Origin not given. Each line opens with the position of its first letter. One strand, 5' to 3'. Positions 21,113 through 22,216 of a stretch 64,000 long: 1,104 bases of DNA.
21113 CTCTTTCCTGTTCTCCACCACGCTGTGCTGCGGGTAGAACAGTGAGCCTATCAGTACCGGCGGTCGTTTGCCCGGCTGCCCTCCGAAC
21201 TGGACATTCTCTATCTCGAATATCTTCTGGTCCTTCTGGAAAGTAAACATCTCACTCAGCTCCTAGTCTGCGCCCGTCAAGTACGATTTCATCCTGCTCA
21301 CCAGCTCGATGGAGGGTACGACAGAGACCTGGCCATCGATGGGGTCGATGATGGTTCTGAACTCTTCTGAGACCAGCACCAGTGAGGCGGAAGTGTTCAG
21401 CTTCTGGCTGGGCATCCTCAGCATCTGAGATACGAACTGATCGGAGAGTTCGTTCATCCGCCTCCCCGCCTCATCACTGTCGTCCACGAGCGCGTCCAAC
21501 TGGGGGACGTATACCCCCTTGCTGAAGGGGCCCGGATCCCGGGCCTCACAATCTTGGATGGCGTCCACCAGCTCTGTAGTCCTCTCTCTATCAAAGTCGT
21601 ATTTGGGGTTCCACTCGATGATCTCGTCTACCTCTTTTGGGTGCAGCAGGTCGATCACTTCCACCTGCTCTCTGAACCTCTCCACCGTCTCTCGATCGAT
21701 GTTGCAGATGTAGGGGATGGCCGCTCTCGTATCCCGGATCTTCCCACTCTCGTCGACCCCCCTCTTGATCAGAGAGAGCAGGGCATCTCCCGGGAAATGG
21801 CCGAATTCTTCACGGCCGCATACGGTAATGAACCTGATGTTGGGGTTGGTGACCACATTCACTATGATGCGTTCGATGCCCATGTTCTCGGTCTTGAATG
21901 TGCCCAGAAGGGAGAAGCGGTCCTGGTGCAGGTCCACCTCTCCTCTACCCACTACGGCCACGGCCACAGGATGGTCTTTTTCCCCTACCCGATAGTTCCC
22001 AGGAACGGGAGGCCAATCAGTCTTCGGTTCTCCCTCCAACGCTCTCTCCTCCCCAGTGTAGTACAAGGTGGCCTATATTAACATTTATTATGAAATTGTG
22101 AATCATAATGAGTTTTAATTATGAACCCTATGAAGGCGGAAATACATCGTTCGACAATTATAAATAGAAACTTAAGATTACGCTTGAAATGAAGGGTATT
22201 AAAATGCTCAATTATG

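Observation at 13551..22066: Corrinoid methyltransferase cluster with no recognisable substrate-specific MT1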

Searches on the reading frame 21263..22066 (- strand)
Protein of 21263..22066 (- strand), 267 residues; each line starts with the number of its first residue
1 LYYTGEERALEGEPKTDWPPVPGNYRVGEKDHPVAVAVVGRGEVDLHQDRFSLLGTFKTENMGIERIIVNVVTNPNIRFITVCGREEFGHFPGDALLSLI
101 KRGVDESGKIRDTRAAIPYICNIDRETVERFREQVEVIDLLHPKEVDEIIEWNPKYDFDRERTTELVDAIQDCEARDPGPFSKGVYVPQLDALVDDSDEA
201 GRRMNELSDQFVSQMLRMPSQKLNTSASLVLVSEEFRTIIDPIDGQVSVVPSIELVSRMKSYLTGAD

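Call 3: search_protein_families(library=pfam, proteins=[window:21263-22066:-])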
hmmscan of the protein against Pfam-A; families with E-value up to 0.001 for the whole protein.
window:21263-22066:- (267 aa): 1 family
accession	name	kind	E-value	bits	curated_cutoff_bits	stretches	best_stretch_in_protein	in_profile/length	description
PF04208.19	MtrA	-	2.6e-43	148.1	25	1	13-150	3-142/173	Tetrahydromethanopterin S-methyltransferase, subunit A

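Call 4: search_protein_families(library=ncbifam, proteins=[window:21263-22066:-])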
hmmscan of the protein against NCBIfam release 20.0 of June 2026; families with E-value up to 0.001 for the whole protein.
window:21263-22066:- (267 aa): 4 families
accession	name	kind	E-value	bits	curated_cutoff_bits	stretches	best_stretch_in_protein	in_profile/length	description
NF002126.0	PRK00964.1-4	subfamily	2.6e-40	138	161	1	14-149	7-144/186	tetrahydromethanopterin S-methyltransferase subunit A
TIGR01111.1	mtrA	equivalog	1.4e-39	136.1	249.15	1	13-150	6-145/238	tetrahydromethanopterin S-methyltransferase subunit A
NF010654.0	PRK14053.1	equivalog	4.8e-39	133.8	279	1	16-160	6-148/197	methyltransferase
NF002128.0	PRK00964.1-6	equivalog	2.3e-34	119.2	568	1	12-151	106-253/390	tetrahydromethanopterin S-methyltransferase subunit A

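Call 29: find_homologous_proteins(query=window:21263-22066:-, max_evalue=0.00001)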
Query window:21263-22066:- (267 aa): 94 proteins with E <= 0.00001 among 1670 candidates.
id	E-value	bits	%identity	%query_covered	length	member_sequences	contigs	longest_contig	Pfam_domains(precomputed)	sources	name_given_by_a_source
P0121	1.5e-168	577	100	97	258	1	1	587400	PF04208.20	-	-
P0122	8.7e-145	499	87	94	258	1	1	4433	PF04208.20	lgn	-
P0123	1.3e-96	341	59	94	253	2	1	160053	PF04208.20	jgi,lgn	-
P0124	5.7e-95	336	57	94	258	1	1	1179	PF04208.20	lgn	-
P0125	2.0e-93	331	56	94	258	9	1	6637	PF04208.20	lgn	-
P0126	4.6e-93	330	57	94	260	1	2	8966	PF04208.20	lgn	-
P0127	1.4e-91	325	55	94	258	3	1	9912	PF04208.20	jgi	jgi:tetrahydromethanopterin S-methyltransferase subunit A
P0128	1.8e-90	321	56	93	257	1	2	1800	PF04208.20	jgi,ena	-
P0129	2.0e-90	321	56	96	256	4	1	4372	PF04208.20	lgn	-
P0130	3.2e-90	320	56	92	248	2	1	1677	PF04208.20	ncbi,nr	ncbi:MAG: hypothetical protein FJ151_04890 [Euryarchaeota archaeon]|nr:hypothetical protein [Euryarc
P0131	1.5e-89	318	52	93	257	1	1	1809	PF04208.20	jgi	jgi:tetrahydromethanopterin S-methyltransferase subunit A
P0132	5.4e-88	313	54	95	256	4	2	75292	PF04208.20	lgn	-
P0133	6.7e-88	313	52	94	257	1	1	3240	PF04208.20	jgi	jgi:tetrahydromethanopterin S-methyltransferase subunit A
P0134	1.8e-86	308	53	93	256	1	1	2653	PF04208.20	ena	-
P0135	1.8e-86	308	53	93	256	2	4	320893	PF04208.20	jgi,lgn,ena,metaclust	metaclust:\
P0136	4.9e-86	307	55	93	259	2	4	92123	PF04208.20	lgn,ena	-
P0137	6.5e-86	306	55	93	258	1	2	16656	PF04208.20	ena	-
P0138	6.9e-85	303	53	95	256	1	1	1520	PF04208.20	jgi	jgi:tetrahydromethanopterin S-methyltransferase subunit A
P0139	1.5e-83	298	51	93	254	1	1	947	PF04208.20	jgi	jgi:tetrahydromethanopterin S-methyltransferase subunit A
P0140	2.2e-83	298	51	93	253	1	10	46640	PF04208.20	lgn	-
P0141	3.4e-83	297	51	93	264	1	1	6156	PF04208.20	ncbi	ncbi:MAG: hypothetical protein ACM3L5_00540 [Candidatus Saccharibacteria bacterium]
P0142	4.0e-83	297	50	95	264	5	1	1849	PF04208.20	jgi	jgi:tetrahydromethanopterin S-methyltransferase subunit A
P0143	5.3e-83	297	51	93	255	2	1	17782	PF04208.20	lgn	-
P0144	1.7e-82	295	54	94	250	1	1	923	PF04208.20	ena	-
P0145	2.0e-82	295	52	93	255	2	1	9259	PF04208.20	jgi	-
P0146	3.2e-82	294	51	93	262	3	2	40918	PF04208.20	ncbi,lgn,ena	-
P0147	6.4e-82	293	51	94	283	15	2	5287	PF04208.20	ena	-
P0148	1.2e-81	292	52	94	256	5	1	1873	PF04208.20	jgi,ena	-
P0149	1.4e-81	292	51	94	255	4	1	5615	PF04208.20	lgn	-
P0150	6.4e-81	290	51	93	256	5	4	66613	PF04208.20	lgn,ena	-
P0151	7.2e-81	290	53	93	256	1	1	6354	PF04208.20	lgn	-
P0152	9.7e-81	289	50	93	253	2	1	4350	PF04208.20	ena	-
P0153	1.0e-80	289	51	93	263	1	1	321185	PF04208.20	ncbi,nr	ncbi:MAG: hypothetical protein ISF22_02290 [Methanomassiliicoccus sp.]|nr:hypothetical protein [Meth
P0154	2.1e-80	288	51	93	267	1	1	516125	PF04208.20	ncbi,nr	ncbi:MAG: tetrahydromethanopterin S-methyltransferase subunit A [Methanomassiliicoccus sp.]|nr:tetra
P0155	5.1e-80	287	53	94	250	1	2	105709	PF04208.20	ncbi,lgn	ncbi:MAG: hypothetical protein ACLFUV_08730 [Methanomassiliicoccales archaeon]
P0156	5.3e-80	287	51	93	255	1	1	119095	PF04208.20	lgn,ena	-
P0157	1.2e-79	286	51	92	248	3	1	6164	PF04208.20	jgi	jgi:tetrahydromethanopterin S-methyltransferase subunit A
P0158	1.5e-79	285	47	93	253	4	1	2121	PF04208.20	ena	-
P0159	3.7e-79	284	52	93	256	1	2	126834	PF04208.20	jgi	jgi:tetrahydromethanopterin S-methyltransferase subunit A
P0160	4.5e-79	284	49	93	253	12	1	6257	PF04208.20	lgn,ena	-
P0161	1.9e-78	282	49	93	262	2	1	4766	PF04208.20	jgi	jgi:tetrahydromethanopterin S-methyltransferase subunit A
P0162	7.1e-78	280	50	94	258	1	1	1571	PF04208.20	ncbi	-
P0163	8.4e-78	280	54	86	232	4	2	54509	PF04208.20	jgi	-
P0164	3.0e-74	268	49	93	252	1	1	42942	PF04208.20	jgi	jgi:tetrahydromethanopterin S-methyltransferase subunit A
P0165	4.6e-74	267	50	91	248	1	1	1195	PF04208.20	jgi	jgi:tetrahydromethanopterin S-methyltransferase subunit A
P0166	1.2e-73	266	47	93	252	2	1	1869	PF04208.20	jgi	jgi:tetrahydromethanopterin S-methyltransferase subunit A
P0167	4.6e-73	264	47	93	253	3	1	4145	PF04208.20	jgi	jgi:tetrahydromethanopterin S-methyltransferase subunit A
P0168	3.4e-71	258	46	93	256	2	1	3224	PF04208.20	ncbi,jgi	ncbi:MAG: hypothetical protein WC375_11785 [Methanomassiliicoccales archaeon]|jgi:tetrahydromethanop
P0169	6.6e-71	257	49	86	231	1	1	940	PF04208.20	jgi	jgi:tetrahydromethanopterin S-methyltransferase subunit A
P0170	2.7e-70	255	46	93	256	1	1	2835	PF04208.20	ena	-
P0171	3.9e-70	254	47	94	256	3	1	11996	PF04208.20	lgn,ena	-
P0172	4.1e-70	254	45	95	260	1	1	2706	PF04208.20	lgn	-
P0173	1.1e-69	253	45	94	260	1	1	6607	PF04208.20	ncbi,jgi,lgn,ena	-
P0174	2.3e-69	252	46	92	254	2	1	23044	PF04208.20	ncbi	-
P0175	7.7e-69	250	46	94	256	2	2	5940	PF04208.20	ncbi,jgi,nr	ncbi:MAG: hypothetical protein PHW93_05475 [Candidatus Methanomethylophilaceae archaeon]|nr:hypothet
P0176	1.4e-68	249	46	91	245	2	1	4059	PF04208.20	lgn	-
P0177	1.4e-68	249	43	93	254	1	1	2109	PF04208.20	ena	-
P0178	1.9e-68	249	43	94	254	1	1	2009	PF04208.20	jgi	jgi:tetrahydromethanopterin S-methyltransferase subunit A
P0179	2.8e-68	248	42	96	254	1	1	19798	PF04208.20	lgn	-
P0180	6.0e-68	247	44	96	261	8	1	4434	PF04208.20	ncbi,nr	ncbi:MAG: hypothetical protein MIO87_02875 [Methanomassiliicoccales archaeon]|nr:hypothetical protei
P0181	2.4e-67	245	44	93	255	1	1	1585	PF04208.20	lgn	-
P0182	5.5e-67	244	44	94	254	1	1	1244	PF04208.20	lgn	-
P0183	6.4e-67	244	44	96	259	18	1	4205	PF04208.20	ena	-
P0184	1.0e-66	243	47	91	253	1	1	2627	PF04208.20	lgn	-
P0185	1.1e-66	243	44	91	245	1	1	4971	PF04208.20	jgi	-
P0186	2.9e-66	242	45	94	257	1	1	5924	PF04208.20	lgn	-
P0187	5.7e-66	241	45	94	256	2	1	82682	PF04208.20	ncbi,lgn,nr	ncbi:MAG: hypothetical protein JXA45_04420 [Methanomassiliicoccales archaeon]|nr:hypothetical protei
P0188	7.6e-66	240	44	94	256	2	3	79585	PF04208.20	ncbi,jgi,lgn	-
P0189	2.0e-65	239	43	93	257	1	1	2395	PF04208.20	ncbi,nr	ncbi:MAG: hypothetical protein MIO90_02805 [Methanomassiliicoccales archaeon]|nr:hypothetical protei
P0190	2.3e-65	239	43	93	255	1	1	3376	PF04208.20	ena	-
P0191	3.7e-65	238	46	97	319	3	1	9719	PF04208.20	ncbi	-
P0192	3.7e-65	238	42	93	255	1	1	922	PF04208.20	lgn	-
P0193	7.1e-65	237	41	93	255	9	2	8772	PF04208.20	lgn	-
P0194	7.2e-65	237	41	96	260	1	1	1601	PF04208.20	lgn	-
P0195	8.0e-65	237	42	93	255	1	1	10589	PF04208.20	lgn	-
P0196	8.2e-65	237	46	93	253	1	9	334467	PF04208.20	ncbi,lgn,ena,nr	ncbi:MAG: hypothetical protein GX307_00595 [Euryarchaeota archaeon]|nr:hypothetical protein [Euryarc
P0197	2.0e-64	236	45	94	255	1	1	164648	PF04208.20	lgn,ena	-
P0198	3.3e-64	235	40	93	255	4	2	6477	PF04208.20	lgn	-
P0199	5.5e-64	234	43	93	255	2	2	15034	PF04208.20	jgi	-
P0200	2.9e-63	232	41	93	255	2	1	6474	PF04208.20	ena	-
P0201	2.9e-63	232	41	93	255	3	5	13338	PF04208.20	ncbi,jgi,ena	-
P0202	3.3e-63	232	44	94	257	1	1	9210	PF04208.20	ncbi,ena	-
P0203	6.6e-63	231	41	93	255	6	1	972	PF04208.20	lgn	-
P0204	8.6e-63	230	42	93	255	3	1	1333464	PF04208.20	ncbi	ncbi:MAG: hypothetical protein AB9819_04695 [Methanomassiliicoccales archaeon]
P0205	5.0e-62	228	42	93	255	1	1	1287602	PF04208.20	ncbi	ncbi:MAG: hypothetical protein AB9860_04200 [Methanomassiliicoccales archaeon]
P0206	7.2e-62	227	40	93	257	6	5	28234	PF04208.20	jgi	-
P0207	7.3e-62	227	40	93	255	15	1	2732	PF04208.20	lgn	-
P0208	1.6e-61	226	41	95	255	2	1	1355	PF04208.20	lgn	-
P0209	1.5e-59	220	45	92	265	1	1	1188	PF04208.20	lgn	-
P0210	1.1e-58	217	45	86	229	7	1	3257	PF04208.20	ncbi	-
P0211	8.1e-33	132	50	51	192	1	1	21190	PF04208.20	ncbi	ncbi:MAG: tetrahydromethanopterin S-methyltransferase subunit A [Candidatus Thermoplasmatota archaeo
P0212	3.9e-26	110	37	64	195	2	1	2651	PF04208.20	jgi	-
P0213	9.4e-25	106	38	64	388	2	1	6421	PF14251.13,PF04208.20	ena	-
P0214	1.4e-20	92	40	48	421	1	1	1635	PF14251.13,PF04208.20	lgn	-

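Call 31: find_related_loci(query=A1, collection=genome_contigs, flank=10000)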
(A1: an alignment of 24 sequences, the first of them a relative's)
Query A1 (258 aa) in genome_contigs; peptide patterns used: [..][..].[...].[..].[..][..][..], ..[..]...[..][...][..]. (x = any residue, [..] = any of these).
600 stretches matched a pattern (row limit reached: there are more); 535 encode a relative of the query (tblastn E <= 1e-3); the best 80 are kept; 80 distinct loci.
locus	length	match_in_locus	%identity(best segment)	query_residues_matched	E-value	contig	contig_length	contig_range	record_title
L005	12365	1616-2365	51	8-257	3e-88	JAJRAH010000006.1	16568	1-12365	MAG: Methanomassiliicoccales archaeon isolate OWC_0007 OWC_0007_k121_463586, whole genome shotgun sequence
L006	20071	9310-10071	51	1-256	2e-88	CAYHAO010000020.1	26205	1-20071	MAG TPA_asm: uncultured Methanomassiliicoccaceae archaeon isolate ERP119294_co1_233 genome assembly, contig: NODE_2136_l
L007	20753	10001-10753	50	8-258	1e-86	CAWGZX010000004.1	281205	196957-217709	MAG: Methanomassiliicoccaceae archaeon isolate MFD02979.bin.1.52 genome assembly, contig: contig_37976, whole genome sho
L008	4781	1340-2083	50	9-256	1e-81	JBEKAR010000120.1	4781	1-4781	MAG: Methanomassiliicoccales archaeon isolate SPRUCE 117 SPRUCE_117_120, whole genome shotgun sequence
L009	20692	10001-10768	46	1-257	5e-76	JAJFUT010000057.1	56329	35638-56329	MAG: Methanobacteriota archaeon isolate bin.505 k141_404937, whole genome shotgun sequence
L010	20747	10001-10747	43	8-256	6e-73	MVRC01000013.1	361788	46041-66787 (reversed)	MAG: Methanomassiliicoccales archaeon PtaU1.Bin124 A4E32_contig000013, whole genome shotgun sequence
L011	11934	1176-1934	46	6-258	2e-72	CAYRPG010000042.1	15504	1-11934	MAG TPA_asm: uncultured Methanomassiliicoccus sp. isolate SRP216815_co1_24 genome assembly, contig: NODE_4674_length_155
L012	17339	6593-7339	45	8-256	8e-72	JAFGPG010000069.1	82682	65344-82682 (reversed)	MAG: Methanomassiliicoccales archaeon isolate Zod_Metabat.676 k87_4082760, whole genome shotgun sequence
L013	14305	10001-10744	46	9-256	4e-71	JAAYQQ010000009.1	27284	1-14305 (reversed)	MAG: Methanobacteriota archaeon isolate AS22ysBPME_74 14000_AS22, whole genome shotgun sequence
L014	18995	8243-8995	44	6-256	3e-70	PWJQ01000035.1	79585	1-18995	MAG: Methanomassiliicoccaceae archaeon isolate CSSed10_161R1 CS-Sed10-C170, whole genome shotgun sequence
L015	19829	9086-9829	41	9-256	6e-70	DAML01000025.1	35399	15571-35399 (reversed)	MAG TPA_asm: Methanomassiliicoccaceae archaeon UBA472 UBA472_contig_28216, whole genome shotgun sequence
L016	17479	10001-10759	42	5-256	3e-69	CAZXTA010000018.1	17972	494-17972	MAG TPA_asm: uncultured Methanomassiliicoccus sp. isolate SRP178699_co1_481 genome assembly, contig: NODE_3872_length_17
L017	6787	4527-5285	43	5-257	3e-68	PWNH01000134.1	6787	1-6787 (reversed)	MAG: Methanomassiliicoccaceae archaeon isolate CSSed10_308 CS-Sed10-C35306, whole genome shotgun sequence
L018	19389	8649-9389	45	9-256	2e-66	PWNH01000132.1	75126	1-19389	MAG: Methanomassiliicoccaceae archaeon isolate CSSed10_308 CS-Sed10-C202, whole genome shotgun sequence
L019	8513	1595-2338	42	9-256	1e-66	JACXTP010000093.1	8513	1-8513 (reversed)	MAG: Methanomassiliicoccaceae archaeon isolate bin_107_IMCAS k117_4384244, whole genome shotgun sequence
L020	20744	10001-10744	40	9-256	6e-66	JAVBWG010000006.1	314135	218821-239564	MAG: Methanomassiliicoccales archaeon isolate ZNE14_Bin65 all_Scaff005839, whole genome shotgun sequence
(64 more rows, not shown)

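Call 37: search_protein_families(library=pfam, proteins=[L007:14654-18067:+, L007:11683-12261:-, L020:7776-8768:+, L020:8929-9813:+, L020:11631-12476:-, L020:14257-15030:-, L020:15459-16511:+, L020:17721-18812:-, L020:19941-20708:-, L020:6856-7680:-])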
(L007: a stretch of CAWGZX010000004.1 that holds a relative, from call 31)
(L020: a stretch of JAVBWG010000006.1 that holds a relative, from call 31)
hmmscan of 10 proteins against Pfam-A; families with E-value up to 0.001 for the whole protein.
L007:14654-18067:+ (1137 aa): 12 families
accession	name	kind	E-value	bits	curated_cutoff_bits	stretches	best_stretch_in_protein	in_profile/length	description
PF08448.16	PAS_4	-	8.6e-43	145.5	23.1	3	805-912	2-110/110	PAS fold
PF00989.32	PAS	-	7e-31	107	22.6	3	385-488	2-106/113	PAS fold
PF13426.13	PAS_9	-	2.9e-29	101.8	27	2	397-496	4-102/103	PAS domain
PF13188.13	PAS_8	-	1.2e-22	79.4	21.8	1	673-712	3-44/65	PAS domain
PF08447.18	PAS_3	-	1.6e-22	80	25.6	2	287-366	10-89/89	PAS fold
PF00072.30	Response_reg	-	1.8e-22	80.1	30.2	1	4-104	1-100/111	Response regulator receiver domain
PF02518.31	HATPase_c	-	1.3e-15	58.2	26.4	1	1028-1123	6-108/111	Histidine kinase-, DNA gyrase B-, and HSP90-like ATPase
PF13185.12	GAF_2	-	2.6e-13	50.8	28.6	1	519-658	2-136/136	GAF domain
PF01590.32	GAF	-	1.4e-09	39.1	22.4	1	521-657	2-133/133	GAF domain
PF12860.13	PAS_7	-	9.2e-08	32.7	27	1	678-790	2-114/115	PAS fold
PF13492.12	GAF_3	-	1.5e-05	25.9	27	1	520-659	1-129/129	GAF domain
PF14689.11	SPOB_a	-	0.00086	19.3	28.1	0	914-950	3-38/62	Sensor_kinase_SpoOB-type, alpha-helical domain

L007:11683-12261:- (192 aa): 0 families

L020:7776-8768:+ (330 aa): 2 families
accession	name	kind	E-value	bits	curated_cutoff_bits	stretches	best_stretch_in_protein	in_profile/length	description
PF07760.16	DUF1616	-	8.3e-79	265.4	31.6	1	16-293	5-293/307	Protein of unknown function (DUF1616)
PF11992.13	TgpA_N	-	0.00052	19.6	30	0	61-203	95-213/333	TgpA N-terminal domain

L020:8929-9813:+ (294 aa): 0 families

L020:11631-12476:- (281 aa): 4 families
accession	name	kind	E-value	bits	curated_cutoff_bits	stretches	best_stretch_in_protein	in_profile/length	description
PF00753.33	Lactamase_B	-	1.6e-14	54.8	22.7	1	32-99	6-73/196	Metallo-beta-lactamase superfamily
PF12706.13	Lactamase_B_2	-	7e-07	29.5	27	1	44-101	2-65/200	Beta-lactamase superfamily domain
PF13483.12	Lactamase_B_3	-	0.00028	21.4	24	1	34-118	9-85/160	Beta-lactamase superfamily domain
PF16661.11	Lactamase_B_6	-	0.0005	19.9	27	1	36-91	1-57/193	Metallo-beta-lactamase superfamily domain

L020:14257-15030:- (257 aa): 0 families

L020:15459-16511:+ (350 aa): 1 family
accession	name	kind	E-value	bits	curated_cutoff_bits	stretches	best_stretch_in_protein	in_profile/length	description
PF01208.23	URO-D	-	5.2e-49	167.5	23.9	1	3-340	2-344/346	Uroporphyrinogen decarboxylase (URO-D)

L020:17721-18812:- (363 aa): 1 family
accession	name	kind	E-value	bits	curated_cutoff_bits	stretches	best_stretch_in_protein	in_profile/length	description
PF01758.21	SBF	-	1e-53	182.3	24.3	1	57-256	2-190/191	Sodium Bile acid symporter family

L020:19941-20708:- (255 aa): 1 family
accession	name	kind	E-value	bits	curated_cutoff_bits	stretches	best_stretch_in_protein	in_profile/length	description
PF03773.19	ArsP_1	-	6.8e-41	140.8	32.3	1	1-251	87-293/294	Predicted permease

L020:6856-7680:- (274 aa): 0 families

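Call 61: search_solved_structures(query=window:21263-22066:-, max_evalue=0.01, show_alignments=2)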
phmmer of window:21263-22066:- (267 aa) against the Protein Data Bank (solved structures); distinct sequences matched with E-value up to 0.01: 6.
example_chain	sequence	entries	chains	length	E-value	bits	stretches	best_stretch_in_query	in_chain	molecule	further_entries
5laa_C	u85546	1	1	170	4.3e-35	124.8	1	11-151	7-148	Tetrahydromethanopterin S-methyltransferase subunit A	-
5laa_A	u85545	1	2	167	6.1e-35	124.3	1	12-151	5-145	Tetrahydromethanopterin S-methyltransferase subunit A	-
5l8x_B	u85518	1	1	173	1.9e-28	103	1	8-150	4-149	Tetrahydromethanopterin S-methyltransferase subunit A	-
8q3v_A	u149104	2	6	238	2.2e-28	102.8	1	13-149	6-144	Tetrahydromethanopterin S-methyltransferase subunit A 1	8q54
5l8x_A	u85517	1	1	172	2.9e-28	102.4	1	10-150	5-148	Tetrahydromethanopterin S-methyltransferase subunit A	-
9qtq_A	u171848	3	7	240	7.7e-25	91.2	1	12-149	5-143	Tetrahydromethanopterin S-methyltransferase subunit A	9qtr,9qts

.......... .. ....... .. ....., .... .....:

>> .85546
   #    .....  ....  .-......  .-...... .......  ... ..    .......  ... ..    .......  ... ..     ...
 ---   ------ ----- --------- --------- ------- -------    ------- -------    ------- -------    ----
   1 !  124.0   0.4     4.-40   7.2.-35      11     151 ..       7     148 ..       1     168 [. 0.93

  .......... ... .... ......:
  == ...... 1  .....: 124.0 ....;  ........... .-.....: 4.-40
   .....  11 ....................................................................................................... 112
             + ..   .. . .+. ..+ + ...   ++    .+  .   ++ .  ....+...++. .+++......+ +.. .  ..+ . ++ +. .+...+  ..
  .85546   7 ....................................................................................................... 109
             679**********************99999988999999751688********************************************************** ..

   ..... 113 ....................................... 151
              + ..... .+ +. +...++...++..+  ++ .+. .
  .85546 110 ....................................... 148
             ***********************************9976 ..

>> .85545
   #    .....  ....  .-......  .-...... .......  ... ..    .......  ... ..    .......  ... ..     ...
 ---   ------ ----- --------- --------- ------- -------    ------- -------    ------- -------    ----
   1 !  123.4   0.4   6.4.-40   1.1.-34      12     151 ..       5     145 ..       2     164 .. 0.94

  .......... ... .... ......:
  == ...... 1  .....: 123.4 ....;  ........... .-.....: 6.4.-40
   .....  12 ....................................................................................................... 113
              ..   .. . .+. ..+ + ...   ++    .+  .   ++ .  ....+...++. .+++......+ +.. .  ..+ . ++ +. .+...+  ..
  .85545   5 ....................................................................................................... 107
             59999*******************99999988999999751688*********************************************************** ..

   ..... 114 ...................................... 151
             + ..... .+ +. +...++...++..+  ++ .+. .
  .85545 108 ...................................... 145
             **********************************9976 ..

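Call 70: predict_structure(alignment_id=A1)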
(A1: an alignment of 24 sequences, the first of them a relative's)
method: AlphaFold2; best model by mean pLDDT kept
length: 258 residues; sequences in the alignment: 24
mean_pLDDT: 82.2   pTM: 0.77
mean pLDDT of the five models: 82.2, 81.6, 81.0, 80.7, 79.5
residues with pLDDT >= 90: 94; 70-90: 117; 50-70: 34; < 50: 13
segments of 3 or more residues with pLDDT < 50: 1-5, 138-144
pLDDT, mean of each block of 10 residues (from residue 1): 59 87 94 87 85 78 96 86 90 93 87 91 97 66 63 92 95 89 64 72 73 70 85 84 81 71
secondary structure, 60 per line:
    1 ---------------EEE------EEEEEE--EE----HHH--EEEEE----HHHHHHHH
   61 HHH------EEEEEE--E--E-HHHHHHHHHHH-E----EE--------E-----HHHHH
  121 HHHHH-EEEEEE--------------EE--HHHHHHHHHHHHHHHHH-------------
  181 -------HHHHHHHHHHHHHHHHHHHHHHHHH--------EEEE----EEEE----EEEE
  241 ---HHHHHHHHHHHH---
elements in order: E16-18 E25-30 E44-48 H53-63 E70-75 H83-93 H116-125 E127-132 H151-167 H188-212 E221-224 E229-232 E237-240 H244-255
